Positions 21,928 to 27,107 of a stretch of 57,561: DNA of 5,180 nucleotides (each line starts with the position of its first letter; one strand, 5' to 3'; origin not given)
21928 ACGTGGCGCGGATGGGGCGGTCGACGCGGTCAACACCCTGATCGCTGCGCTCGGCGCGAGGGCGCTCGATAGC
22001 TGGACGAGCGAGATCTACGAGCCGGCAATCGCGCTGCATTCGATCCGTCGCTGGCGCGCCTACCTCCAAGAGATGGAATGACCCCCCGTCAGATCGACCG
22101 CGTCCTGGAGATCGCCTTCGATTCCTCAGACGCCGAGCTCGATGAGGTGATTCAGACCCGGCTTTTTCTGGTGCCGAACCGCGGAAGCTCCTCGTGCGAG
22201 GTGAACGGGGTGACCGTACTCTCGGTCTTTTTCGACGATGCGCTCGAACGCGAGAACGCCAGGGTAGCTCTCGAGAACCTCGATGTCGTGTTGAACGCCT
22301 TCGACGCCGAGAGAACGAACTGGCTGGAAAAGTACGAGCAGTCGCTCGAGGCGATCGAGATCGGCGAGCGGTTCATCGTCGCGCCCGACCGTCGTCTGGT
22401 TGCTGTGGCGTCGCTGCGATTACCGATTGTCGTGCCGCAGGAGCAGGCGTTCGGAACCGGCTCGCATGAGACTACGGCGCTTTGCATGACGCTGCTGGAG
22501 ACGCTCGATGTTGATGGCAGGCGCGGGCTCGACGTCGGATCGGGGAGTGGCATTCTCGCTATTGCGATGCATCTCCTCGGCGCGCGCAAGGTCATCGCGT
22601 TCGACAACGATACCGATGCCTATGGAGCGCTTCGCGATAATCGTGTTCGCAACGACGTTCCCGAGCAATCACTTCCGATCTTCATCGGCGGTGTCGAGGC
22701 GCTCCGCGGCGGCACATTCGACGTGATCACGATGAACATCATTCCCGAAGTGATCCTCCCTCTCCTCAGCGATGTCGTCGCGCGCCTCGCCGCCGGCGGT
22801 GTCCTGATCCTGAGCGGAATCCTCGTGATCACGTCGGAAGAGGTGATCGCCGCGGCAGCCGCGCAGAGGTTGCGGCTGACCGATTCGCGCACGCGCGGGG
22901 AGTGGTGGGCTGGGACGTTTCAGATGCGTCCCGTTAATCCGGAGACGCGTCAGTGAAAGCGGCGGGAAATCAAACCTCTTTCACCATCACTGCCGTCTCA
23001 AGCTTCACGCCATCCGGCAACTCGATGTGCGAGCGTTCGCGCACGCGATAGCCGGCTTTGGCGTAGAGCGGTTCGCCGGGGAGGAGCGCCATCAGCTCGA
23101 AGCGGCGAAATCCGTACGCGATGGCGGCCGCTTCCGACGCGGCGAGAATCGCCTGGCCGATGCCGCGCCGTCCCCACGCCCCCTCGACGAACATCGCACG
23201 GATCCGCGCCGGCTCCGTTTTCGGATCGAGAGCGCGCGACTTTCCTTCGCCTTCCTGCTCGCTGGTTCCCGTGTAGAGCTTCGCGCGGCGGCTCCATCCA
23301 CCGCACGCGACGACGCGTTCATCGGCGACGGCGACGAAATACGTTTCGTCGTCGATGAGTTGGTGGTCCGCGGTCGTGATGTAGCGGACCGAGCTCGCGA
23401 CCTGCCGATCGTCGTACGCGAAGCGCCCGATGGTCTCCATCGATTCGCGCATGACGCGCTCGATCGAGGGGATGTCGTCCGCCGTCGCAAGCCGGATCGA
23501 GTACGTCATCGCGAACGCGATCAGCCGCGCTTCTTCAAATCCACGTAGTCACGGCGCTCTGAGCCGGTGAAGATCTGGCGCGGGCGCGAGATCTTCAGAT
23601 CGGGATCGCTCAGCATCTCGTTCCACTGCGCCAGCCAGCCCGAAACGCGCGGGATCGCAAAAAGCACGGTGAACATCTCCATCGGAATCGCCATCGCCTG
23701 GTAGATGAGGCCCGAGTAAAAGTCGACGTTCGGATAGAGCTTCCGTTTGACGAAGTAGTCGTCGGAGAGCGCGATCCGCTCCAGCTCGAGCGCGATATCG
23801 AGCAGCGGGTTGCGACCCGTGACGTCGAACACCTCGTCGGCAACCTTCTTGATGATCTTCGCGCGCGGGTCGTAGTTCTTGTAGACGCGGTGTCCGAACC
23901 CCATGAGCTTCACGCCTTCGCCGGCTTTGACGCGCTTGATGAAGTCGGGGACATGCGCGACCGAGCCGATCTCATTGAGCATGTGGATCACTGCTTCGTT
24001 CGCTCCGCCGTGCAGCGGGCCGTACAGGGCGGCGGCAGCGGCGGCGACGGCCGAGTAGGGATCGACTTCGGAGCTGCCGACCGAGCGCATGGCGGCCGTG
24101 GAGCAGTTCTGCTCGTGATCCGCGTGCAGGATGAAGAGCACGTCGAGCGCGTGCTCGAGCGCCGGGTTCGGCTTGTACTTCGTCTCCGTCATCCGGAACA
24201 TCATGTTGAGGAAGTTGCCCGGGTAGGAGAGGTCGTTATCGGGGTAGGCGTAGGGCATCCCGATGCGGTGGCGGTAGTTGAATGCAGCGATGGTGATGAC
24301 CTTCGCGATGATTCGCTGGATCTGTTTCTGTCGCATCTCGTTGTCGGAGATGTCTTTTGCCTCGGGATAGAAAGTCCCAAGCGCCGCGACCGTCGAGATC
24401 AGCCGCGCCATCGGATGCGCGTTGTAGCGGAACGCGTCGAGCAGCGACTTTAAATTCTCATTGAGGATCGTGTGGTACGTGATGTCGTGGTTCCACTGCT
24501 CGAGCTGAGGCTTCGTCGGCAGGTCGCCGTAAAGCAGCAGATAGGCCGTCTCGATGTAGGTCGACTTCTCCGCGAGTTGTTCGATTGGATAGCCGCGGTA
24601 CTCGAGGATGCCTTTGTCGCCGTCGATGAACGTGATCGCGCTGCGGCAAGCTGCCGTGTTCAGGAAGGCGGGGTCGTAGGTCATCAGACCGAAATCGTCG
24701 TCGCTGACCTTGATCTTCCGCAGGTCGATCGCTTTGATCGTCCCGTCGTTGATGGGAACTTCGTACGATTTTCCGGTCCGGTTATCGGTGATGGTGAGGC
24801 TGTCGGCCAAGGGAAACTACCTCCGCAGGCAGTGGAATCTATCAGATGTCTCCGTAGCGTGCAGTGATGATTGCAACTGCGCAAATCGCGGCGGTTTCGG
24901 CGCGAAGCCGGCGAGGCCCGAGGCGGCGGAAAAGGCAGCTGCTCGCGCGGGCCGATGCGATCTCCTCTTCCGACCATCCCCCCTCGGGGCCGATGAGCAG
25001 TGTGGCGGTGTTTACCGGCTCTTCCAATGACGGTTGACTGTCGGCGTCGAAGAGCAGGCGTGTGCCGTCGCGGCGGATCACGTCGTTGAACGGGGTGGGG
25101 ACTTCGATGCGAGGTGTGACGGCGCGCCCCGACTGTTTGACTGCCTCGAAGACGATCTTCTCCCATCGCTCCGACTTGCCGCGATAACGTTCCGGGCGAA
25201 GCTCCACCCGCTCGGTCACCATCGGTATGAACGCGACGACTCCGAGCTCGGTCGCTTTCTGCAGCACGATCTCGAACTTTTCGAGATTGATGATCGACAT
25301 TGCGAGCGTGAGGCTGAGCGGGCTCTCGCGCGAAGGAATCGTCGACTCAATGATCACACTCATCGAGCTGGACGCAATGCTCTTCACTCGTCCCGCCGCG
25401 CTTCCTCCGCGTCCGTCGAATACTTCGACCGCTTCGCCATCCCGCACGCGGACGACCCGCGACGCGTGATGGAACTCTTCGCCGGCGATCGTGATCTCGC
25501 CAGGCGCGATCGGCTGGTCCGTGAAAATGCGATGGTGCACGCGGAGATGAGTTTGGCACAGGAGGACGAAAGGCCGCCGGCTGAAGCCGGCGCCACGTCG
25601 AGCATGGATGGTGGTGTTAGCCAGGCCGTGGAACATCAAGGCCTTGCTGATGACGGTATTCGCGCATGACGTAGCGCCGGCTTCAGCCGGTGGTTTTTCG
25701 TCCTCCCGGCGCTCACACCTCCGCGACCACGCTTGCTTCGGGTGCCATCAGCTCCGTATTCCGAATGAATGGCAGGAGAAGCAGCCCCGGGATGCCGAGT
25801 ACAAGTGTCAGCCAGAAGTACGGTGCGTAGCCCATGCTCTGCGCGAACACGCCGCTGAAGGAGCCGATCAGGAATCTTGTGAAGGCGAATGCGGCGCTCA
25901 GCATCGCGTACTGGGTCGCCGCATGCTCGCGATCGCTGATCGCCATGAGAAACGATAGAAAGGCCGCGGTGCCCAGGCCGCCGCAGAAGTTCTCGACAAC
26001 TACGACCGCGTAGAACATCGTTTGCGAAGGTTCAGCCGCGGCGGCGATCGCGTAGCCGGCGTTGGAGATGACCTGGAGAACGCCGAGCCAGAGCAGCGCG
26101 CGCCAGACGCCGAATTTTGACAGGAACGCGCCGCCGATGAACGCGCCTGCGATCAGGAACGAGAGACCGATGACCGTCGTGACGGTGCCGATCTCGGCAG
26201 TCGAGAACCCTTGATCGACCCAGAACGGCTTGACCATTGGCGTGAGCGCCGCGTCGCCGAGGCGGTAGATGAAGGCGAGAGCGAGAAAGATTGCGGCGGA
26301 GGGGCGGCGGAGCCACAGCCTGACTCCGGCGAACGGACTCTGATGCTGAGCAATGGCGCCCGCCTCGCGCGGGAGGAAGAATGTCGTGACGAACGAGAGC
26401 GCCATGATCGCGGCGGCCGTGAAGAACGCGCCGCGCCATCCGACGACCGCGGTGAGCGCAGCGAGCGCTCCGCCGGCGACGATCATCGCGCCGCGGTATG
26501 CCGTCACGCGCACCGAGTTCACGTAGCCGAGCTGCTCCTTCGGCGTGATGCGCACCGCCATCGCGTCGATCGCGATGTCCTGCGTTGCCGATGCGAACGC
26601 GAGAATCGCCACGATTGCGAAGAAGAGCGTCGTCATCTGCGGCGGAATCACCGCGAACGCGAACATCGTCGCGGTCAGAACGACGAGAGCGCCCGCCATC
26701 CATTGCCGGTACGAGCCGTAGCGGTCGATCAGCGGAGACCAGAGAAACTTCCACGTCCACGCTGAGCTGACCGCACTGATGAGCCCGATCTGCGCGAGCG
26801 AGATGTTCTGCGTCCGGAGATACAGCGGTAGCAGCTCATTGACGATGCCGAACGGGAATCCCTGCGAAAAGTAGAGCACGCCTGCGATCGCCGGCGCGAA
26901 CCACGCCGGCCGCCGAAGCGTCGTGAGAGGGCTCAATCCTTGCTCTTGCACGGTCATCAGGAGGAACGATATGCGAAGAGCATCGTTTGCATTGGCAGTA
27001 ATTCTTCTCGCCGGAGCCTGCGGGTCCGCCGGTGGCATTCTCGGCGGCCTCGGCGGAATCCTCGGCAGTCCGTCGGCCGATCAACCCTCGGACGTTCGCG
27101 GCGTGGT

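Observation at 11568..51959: Window-wide pattern: same short-tandem-repeat architecture at eight loci, unit sequence differing between most loci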

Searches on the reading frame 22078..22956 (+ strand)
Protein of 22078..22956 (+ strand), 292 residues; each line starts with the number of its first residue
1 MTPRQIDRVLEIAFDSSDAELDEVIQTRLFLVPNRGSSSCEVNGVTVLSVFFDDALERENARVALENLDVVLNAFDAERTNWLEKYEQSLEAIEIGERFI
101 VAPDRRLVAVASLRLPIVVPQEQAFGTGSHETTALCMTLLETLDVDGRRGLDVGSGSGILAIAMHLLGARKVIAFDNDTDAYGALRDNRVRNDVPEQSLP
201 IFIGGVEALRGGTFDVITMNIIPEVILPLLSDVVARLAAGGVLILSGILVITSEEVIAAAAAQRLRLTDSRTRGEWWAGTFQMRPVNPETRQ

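Call 65: search_protein_families(library=pfam, proteins=[window:22078-22956:+], max_evalue=0.00001)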
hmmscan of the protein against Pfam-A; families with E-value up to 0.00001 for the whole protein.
window:22078-22956:+ (292 aa): 2 families
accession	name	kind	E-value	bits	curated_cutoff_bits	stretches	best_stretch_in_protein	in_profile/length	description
PF06325.19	PrmA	-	3.2e-44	152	22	1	59-280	69-292/296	Ribosomal protein L11 methyltransferase (PrmA)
PF05175.20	MTS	-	7e-06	26.2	23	0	138-220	22-105/170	Methyltransferase small domain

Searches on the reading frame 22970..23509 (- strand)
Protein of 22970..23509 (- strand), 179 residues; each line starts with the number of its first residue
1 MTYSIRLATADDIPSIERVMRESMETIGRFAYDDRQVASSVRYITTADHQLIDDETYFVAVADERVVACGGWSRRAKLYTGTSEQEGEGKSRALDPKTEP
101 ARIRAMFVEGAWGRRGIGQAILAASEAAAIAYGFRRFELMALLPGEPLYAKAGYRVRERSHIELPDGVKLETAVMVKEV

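Call 65: search_protein_families(library=pfam, proteins=[window:22970-23509:-], max_evalue=0.00001)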
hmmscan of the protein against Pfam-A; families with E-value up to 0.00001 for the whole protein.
window:22970-23509:- (179 aa): 2 families
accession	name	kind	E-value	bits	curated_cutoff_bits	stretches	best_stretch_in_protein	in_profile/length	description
PF13508.13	Acetyltransf_7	-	3e-07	31.2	27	1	54-155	2-83/84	Acetyltransferase (GNAT) domain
PF00583.31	Acetyltransf_1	-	6.4e-07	30.1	20.7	1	46-154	24-116/116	Acetyltransferase (GNAT) family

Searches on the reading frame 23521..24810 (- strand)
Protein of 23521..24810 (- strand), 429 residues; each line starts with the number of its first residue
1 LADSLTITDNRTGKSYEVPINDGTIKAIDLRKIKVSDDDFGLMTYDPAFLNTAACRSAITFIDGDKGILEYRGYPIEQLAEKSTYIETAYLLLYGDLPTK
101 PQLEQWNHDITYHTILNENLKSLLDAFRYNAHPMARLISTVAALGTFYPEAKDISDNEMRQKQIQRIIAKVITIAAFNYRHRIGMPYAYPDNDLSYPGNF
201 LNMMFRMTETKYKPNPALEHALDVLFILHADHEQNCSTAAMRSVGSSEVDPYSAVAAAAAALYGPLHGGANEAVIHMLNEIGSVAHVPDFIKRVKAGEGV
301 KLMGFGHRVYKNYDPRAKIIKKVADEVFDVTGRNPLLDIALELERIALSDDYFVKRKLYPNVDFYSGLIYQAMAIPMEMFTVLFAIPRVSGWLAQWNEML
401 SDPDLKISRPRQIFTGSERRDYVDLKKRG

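Call 65: search_protein_families(library=pfam, proteins=[window:23521-24810:-], max_evalue=0.00001)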
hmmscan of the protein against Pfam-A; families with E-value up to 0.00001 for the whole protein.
window:23521-24810:- (429 aa): 1 family
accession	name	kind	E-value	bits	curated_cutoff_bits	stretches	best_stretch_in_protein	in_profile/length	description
PF00285.26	Citrate_synt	-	1.4e-137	459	27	1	50-411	3-357/357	Citrate synthase, C-terminal domain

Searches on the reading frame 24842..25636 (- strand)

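Call 65: search_protein_families(library=pfam, proteins=[window:24842-25636:-], max_evalue=0.00001)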
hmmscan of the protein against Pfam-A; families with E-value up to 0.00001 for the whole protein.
window:24842-25636:- (264 aa): 2 families
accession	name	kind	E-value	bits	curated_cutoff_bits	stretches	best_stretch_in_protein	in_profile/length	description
PF04452.19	Methyltrans_RNA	-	1.8e-41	141.9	23.9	1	104-257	2-164/165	RNA methyltransferase domain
PF20260.4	PUA_4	-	1.1e-09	38.6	23.9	1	51-96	2-47/48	RNA methyltransferase PUA domain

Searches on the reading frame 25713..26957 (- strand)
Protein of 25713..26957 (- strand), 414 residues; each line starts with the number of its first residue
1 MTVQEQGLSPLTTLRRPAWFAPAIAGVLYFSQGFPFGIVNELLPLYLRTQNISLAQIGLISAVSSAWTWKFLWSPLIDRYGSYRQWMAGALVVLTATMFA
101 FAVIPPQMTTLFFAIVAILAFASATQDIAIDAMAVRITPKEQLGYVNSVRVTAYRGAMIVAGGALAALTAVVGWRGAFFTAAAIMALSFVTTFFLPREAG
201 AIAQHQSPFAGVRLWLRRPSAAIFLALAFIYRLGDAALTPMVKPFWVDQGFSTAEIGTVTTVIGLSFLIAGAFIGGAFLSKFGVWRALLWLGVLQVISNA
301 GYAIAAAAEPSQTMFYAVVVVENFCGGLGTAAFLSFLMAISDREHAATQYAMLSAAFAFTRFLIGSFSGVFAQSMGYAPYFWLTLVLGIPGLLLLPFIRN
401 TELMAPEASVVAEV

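Call 65: search_protein_families(library=pfam, proteins=[window:25713-26957:-], max_evalue=0.00001)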
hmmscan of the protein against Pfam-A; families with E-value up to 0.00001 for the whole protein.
window:25713-26957:- (414 aa): 2 families
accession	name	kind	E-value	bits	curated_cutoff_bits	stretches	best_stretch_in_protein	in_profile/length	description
PF07690.21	MFS_1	-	7.5e-29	101.2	33.4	2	27-229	3-216/347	Major Facilitator Superfamily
PF13000.13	Acatn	-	8.8e-11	41.5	23.7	1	27-84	7-71/546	Acetyl-coenzyme A transporter 1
